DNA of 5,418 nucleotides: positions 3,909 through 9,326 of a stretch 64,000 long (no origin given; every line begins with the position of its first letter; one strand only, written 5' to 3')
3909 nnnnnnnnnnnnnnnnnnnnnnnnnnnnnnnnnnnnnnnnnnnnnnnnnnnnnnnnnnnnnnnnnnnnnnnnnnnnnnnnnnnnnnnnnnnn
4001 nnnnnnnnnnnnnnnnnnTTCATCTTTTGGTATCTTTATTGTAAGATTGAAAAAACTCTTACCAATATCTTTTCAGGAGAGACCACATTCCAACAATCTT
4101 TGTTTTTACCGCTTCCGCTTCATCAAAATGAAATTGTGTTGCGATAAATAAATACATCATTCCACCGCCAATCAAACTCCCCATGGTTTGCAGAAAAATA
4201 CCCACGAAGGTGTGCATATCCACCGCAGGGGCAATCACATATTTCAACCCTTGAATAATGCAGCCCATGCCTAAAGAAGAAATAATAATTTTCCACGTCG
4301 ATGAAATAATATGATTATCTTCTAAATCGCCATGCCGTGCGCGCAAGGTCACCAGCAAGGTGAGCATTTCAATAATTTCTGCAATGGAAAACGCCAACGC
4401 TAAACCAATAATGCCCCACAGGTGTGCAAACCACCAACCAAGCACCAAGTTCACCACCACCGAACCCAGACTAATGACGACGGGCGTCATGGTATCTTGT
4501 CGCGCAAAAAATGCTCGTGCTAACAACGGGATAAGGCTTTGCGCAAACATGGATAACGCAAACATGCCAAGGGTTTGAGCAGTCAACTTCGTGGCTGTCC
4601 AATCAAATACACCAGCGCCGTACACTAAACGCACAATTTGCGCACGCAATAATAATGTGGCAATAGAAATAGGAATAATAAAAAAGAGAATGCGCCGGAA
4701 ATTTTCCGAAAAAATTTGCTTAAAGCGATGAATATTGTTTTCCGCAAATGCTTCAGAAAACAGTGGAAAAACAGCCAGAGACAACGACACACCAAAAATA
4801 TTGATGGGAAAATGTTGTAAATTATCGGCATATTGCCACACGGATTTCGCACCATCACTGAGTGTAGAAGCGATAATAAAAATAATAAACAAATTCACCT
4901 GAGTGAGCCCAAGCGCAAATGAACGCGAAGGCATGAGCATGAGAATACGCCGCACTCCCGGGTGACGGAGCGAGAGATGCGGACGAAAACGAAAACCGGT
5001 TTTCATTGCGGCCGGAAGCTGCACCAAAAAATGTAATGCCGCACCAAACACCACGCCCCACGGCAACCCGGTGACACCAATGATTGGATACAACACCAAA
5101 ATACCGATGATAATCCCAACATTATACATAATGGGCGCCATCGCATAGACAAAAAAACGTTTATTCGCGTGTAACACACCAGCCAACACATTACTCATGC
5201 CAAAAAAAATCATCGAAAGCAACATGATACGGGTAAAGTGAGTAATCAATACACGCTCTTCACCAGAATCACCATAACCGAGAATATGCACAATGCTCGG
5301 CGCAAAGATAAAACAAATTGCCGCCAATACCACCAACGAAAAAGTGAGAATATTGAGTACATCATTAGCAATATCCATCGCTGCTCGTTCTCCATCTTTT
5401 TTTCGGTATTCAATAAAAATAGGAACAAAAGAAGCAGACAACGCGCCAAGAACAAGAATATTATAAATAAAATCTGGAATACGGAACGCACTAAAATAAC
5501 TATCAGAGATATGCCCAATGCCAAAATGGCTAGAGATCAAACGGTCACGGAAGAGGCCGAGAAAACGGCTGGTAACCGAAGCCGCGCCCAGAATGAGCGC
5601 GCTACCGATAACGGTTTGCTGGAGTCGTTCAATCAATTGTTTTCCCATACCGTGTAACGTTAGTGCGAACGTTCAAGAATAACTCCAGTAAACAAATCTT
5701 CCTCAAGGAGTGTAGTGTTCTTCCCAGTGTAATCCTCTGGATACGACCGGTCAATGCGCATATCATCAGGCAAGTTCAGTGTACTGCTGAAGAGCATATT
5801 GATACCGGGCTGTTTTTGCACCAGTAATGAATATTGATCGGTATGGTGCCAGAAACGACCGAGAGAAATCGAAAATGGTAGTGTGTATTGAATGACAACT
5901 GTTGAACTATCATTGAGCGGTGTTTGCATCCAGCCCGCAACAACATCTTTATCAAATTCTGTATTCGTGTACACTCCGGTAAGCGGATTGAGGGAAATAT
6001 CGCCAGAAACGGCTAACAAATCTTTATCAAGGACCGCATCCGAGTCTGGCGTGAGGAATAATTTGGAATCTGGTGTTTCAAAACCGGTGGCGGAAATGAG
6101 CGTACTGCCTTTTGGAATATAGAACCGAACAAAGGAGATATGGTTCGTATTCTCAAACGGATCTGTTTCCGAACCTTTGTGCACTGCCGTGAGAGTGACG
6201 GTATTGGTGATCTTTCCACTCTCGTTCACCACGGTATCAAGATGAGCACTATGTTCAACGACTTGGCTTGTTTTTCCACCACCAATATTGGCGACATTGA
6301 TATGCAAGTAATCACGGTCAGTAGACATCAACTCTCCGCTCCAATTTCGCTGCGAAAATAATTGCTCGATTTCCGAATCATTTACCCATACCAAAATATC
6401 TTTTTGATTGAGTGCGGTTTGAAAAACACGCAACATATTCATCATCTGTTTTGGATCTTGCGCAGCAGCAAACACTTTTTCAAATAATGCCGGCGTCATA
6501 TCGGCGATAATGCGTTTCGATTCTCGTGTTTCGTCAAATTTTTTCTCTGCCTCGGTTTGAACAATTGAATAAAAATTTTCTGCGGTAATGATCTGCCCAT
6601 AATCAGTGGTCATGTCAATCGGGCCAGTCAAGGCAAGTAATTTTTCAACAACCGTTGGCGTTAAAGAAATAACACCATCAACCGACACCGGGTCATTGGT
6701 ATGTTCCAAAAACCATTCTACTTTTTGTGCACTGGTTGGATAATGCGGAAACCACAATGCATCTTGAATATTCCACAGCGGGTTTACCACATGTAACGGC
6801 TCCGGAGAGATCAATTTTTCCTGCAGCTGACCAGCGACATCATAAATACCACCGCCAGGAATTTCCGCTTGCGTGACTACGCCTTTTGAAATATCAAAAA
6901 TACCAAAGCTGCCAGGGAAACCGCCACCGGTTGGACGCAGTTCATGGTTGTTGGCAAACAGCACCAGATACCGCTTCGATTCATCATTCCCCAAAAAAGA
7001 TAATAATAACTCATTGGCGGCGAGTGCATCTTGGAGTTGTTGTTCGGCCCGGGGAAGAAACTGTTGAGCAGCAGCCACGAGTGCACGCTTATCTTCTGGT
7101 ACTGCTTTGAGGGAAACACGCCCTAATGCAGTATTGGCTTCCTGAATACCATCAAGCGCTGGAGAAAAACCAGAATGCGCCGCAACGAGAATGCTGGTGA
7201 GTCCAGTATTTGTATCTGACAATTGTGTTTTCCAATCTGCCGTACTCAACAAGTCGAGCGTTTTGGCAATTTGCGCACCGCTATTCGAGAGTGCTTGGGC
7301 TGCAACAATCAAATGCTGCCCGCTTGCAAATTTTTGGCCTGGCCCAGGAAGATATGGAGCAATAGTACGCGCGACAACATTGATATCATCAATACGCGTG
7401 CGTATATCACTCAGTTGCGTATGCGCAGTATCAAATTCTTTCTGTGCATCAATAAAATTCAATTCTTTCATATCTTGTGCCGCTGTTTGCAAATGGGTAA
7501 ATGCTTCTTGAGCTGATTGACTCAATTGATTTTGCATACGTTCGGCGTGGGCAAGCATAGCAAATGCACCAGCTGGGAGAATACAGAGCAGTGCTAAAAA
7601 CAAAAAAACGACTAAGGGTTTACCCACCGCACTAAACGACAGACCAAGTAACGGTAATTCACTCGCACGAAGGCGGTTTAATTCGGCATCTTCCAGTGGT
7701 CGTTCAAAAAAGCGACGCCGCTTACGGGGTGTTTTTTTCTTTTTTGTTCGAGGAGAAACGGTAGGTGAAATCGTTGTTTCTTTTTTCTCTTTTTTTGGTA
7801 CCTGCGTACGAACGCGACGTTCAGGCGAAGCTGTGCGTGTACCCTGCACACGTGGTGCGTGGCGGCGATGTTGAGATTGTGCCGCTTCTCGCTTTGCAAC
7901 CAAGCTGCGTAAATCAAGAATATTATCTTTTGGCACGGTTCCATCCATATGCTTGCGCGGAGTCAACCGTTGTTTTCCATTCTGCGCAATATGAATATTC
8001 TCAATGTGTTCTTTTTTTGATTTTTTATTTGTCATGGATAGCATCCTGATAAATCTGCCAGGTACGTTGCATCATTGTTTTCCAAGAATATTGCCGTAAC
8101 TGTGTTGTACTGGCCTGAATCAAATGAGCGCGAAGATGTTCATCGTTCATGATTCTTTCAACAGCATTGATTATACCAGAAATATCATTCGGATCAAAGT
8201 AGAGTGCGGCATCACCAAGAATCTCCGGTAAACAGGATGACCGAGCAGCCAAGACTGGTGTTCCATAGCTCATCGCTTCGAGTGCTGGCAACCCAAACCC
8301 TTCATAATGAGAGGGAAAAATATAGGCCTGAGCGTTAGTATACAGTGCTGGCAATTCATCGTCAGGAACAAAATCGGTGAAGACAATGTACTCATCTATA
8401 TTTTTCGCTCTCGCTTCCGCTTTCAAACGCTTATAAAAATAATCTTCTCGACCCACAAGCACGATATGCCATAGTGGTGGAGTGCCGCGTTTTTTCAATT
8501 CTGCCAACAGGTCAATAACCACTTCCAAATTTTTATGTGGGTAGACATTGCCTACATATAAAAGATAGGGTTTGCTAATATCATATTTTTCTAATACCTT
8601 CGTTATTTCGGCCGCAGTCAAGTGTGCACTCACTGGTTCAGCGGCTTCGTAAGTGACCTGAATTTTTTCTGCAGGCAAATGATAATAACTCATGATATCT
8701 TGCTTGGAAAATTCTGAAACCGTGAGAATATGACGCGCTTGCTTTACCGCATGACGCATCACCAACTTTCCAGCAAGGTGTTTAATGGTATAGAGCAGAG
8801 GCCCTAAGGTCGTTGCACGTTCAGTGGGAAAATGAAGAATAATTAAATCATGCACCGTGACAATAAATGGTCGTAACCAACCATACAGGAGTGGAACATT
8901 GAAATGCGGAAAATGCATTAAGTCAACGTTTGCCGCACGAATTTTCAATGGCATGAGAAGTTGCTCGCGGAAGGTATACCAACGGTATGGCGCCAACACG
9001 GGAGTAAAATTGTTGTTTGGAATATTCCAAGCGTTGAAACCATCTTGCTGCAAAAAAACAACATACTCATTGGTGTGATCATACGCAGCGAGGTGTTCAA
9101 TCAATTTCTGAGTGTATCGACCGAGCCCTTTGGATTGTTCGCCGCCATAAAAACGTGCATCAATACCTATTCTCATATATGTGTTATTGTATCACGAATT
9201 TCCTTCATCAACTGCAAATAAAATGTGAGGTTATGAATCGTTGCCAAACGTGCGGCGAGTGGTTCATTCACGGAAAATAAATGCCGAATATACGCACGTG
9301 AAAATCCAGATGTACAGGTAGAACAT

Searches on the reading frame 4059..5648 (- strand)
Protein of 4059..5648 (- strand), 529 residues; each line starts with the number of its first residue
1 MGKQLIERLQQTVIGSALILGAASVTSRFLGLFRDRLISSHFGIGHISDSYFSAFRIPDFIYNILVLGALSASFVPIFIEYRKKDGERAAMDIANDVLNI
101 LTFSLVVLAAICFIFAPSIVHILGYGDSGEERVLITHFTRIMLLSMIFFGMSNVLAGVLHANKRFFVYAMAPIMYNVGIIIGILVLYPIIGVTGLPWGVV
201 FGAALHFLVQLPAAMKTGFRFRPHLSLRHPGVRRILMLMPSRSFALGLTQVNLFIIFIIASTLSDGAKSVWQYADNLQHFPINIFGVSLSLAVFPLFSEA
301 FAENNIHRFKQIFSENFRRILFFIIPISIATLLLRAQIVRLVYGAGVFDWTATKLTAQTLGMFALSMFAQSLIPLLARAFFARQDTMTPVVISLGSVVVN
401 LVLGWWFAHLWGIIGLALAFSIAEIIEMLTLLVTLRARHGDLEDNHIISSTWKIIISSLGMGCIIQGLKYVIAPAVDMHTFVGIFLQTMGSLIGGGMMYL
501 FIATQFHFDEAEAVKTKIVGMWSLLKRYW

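Call 9: search_protein_families(library=pfam, proteins=[window:4059-5648:-], max_evalue=0.001)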
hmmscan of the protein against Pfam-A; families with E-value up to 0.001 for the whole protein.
window:4059-5648:- (529 aa): 2 families
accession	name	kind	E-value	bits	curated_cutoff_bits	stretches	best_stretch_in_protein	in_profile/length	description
PF03023.19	MurJ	-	3e-96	323.2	27.4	1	38-482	1-446/451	Lipid II flippase MurJ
PF01554.23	MatE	-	7.7e-14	52.1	24.9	1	253-406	13-161/161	MatE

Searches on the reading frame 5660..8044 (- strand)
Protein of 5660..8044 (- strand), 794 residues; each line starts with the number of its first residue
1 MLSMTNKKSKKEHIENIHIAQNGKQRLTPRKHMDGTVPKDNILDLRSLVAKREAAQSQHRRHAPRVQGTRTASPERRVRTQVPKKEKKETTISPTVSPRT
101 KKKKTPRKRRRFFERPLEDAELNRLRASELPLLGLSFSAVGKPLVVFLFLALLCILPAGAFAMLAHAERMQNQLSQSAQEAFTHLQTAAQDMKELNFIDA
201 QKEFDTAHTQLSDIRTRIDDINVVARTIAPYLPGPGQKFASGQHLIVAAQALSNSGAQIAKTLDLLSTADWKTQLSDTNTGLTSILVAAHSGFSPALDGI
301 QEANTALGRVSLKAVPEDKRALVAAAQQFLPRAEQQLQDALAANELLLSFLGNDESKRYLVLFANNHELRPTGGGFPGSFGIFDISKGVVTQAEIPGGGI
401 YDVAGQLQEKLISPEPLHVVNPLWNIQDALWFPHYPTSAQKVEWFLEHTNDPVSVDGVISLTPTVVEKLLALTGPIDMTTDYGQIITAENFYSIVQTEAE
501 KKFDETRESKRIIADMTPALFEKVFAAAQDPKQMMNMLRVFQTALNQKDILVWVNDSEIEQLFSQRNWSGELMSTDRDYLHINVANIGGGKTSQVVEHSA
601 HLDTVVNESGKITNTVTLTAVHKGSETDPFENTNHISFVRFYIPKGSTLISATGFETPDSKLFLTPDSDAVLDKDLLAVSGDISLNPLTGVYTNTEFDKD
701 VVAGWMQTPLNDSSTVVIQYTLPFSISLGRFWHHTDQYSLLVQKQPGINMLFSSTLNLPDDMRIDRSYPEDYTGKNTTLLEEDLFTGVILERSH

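Call 9: search_protein_families(library=pfam, proteins=[window:5660-8044:-], max_evalue=0.001)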
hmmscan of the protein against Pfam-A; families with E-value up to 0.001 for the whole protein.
window:5660-8044:- (794 aa): 1 family
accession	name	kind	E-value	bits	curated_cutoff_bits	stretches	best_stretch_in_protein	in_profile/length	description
PF13196.11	DUF4012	-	1.1e-23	84.8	28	1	354-498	1-142/144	Protein of unknown function (DUF4012)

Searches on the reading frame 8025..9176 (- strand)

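Call 9: search_protein_families(library=pfam, proteins=[window:8025-9176:-], max_evalue=0.001)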
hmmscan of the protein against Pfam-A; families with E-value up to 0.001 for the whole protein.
window:8025-9176:- (383 aa): 6 families
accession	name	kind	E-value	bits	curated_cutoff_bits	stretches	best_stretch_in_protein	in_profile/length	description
PF00534.26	Glycos_transf_1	-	2.1e-35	122.2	26.4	1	201-356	14-169/172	Glycosyl transferases group 1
PF13692.12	Glyco_trans_1_4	-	2.4e-28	99.6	27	1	203-345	2-142/142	Glycosyl transferases group 1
PF20706.3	GT4-conflict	-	1.6e-12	47.5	26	1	202-343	197-340/385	Family 4 Glycosyltransferase in conflict systems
PF13439.12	Glyco_transf_4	-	1.7e-12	48.1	28.5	1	17-176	3-163/170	Glycosyltransferase Family 4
PF13579.12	Glyco_trans_4_4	-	5.8e-07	30.4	29.7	1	17-174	2-154/158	Glycosyl transferase 4-like domain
PF13524.12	Glyco_trans_1_2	-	5.7e-06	26.8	25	1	236-371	15-141/144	Glycosyl transferase-like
